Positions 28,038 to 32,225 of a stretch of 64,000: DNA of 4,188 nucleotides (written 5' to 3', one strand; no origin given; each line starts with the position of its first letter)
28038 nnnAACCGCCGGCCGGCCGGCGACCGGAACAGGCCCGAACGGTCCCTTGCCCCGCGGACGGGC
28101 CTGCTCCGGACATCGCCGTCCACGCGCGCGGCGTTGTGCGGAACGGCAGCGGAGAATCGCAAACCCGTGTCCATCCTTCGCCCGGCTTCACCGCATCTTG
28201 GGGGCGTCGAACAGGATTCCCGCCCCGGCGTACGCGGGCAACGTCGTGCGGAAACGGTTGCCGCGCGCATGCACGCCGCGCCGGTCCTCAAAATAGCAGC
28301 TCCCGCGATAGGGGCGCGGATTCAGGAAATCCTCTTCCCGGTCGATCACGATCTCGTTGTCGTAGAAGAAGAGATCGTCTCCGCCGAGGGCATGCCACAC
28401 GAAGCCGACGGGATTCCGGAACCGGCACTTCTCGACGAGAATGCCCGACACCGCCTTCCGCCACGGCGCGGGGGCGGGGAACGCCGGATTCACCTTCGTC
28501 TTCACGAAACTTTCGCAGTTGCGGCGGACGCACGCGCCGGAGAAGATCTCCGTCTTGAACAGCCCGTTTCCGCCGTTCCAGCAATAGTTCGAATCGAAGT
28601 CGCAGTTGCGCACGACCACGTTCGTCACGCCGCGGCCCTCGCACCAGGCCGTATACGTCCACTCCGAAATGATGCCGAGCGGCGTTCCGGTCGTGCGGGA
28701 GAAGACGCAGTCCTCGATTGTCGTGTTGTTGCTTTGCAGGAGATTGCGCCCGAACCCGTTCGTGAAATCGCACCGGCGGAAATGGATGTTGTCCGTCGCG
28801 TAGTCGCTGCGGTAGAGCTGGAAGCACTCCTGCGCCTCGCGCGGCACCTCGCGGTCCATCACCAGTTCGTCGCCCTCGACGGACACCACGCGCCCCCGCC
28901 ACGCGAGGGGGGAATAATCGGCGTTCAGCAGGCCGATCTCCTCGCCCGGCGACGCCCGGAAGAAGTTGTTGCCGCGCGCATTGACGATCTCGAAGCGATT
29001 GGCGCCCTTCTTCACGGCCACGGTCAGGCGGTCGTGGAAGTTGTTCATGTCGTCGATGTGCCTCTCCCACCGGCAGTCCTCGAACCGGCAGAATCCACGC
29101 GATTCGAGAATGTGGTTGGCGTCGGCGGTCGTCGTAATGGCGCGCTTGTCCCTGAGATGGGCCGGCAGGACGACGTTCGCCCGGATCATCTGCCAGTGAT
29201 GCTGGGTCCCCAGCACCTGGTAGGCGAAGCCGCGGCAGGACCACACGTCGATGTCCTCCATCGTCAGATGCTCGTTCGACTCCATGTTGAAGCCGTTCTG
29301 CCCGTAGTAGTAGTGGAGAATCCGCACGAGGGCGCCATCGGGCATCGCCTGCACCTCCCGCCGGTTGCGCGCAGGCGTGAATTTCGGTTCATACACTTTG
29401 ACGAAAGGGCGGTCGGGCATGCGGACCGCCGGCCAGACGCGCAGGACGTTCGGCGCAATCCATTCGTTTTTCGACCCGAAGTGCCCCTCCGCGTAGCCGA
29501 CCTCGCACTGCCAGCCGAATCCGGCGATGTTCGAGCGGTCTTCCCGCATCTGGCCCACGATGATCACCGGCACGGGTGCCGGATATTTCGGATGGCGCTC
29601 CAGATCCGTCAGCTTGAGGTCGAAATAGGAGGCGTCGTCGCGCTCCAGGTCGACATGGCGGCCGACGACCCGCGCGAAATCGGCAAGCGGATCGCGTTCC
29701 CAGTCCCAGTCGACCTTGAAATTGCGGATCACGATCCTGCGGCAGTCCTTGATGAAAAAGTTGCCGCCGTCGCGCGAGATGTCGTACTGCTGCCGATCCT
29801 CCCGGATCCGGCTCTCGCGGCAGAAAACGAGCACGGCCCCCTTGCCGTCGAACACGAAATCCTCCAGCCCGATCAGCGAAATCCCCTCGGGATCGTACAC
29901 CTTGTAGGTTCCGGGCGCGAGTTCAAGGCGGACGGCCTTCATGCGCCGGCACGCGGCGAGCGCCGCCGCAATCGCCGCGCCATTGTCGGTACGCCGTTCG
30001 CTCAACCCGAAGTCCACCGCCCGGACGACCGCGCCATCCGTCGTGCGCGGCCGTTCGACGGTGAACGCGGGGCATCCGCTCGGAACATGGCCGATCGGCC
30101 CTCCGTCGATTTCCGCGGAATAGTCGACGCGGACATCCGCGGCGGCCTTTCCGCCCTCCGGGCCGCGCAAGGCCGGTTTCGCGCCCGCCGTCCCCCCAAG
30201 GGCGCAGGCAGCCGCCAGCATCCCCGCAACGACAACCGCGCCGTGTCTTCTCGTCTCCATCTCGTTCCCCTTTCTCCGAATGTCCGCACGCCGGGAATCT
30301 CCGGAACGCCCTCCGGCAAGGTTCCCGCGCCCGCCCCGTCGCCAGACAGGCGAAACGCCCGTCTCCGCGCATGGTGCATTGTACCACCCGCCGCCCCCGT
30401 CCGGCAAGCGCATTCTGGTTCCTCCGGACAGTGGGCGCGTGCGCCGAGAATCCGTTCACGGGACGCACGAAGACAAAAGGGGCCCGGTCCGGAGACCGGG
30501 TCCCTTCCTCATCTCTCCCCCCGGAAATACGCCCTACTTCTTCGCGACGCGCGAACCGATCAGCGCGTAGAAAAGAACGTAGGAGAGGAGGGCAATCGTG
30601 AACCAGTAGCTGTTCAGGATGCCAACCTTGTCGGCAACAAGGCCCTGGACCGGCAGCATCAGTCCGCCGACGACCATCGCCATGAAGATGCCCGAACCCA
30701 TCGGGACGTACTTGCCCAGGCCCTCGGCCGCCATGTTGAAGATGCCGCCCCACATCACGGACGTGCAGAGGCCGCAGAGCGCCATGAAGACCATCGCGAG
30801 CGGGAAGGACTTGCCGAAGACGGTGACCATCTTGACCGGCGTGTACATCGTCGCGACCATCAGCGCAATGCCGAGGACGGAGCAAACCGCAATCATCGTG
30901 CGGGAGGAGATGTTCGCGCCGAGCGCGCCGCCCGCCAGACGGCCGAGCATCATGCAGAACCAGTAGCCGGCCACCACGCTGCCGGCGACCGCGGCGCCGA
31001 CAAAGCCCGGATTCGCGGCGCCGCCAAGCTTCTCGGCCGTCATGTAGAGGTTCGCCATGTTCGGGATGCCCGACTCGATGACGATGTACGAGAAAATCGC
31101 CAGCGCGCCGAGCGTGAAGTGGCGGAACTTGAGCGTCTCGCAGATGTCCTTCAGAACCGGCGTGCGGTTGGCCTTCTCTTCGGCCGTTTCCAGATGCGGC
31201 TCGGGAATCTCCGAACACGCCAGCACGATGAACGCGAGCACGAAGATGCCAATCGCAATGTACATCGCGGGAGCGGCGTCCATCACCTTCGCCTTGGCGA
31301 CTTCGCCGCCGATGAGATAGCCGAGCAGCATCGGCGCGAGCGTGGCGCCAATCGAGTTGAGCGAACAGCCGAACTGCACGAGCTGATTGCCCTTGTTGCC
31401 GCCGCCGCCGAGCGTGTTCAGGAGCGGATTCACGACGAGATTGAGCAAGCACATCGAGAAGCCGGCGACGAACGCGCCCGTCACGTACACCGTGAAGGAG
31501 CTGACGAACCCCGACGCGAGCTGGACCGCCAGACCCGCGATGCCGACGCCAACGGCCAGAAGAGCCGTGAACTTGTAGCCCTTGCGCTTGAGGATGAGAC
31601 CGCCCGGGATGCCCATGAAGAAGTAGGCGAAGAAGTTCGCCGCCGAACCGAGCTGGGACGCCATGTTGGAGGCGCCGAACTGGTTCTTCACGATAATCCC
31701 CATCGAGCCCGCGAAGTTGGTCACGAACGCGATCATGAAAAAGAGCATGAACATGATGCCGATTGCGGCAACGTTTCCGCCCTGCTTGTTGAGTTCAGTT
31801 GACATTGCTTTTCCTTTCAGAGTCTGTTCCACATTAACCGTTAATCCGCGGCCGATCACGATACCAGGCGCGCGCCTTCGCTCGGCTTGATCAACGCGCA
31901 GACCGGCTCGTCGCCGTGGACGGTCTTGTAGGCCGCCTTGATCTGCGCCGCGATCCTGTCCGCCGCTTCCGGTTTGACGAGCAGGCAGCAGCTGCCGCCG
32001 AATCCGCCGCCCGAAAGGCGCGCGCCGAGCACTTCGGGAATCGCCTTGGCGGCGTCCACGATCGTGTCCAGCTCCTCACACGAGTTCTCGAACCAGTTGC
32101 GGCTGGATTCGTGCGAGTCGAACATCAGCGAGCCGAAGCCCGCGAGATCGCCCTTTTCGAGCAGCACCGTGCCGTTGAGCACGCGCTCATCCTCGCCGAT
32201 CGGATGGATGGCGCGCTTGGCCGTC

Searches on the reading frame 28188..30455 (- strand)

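Call 13: search_protein_families(library=pfam, proteins=[window:28188-30455:-], max_evalue=0.0001)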
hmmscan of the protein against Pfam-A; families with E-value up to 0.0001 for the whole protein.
window:28188-30455:- (755 aa): 1 family
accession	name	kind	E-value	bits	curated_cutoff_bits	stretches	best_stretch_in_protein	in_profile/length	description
PF13229.12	Beta_helix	-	7.6e-06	26.1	25.9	0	555-629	55-115/158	Right handed beta helix region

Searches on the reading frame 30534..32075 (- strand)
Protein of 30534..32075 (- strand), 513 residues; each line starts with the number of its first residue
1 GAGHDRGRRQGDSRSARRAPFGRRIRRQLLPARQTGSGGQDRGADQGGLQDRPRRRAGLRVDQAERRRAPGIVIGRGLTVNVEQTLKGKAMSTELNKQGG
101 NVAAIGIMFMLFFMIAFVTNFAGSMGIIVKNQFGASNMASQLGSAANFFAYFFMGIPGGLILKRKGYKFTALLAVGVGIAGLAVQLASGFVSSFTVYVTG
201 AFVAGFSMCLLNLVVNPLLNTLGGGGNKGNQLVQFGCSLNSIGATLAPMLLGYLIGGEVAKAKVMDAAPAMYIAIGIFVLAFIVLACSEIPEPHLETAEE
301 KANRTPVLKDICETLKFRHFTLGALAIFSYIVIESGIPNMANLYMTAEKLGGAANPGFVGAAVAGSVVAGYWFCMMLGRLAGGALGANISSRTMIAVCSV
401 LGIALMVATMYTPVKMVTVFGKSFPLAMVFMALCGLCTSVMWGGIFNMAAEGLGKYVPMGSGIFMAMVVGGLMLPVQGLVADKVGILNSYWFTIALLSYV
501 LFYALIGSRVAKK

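Call 13: search_protein_families(library=pfam, proteins=[window:30534-32075:-], max_evalue=0.0001)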
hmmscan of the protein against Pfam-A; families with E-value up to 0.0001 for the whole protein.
window:30534-32075:- (513 aa): 1 family
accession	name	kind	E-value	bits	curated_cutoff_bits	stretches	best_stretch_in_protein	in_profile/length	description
PF07690.21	MFS_1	-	1e-13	51.4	33.4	1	108-412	2-288/347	Major Facilitator Superfamily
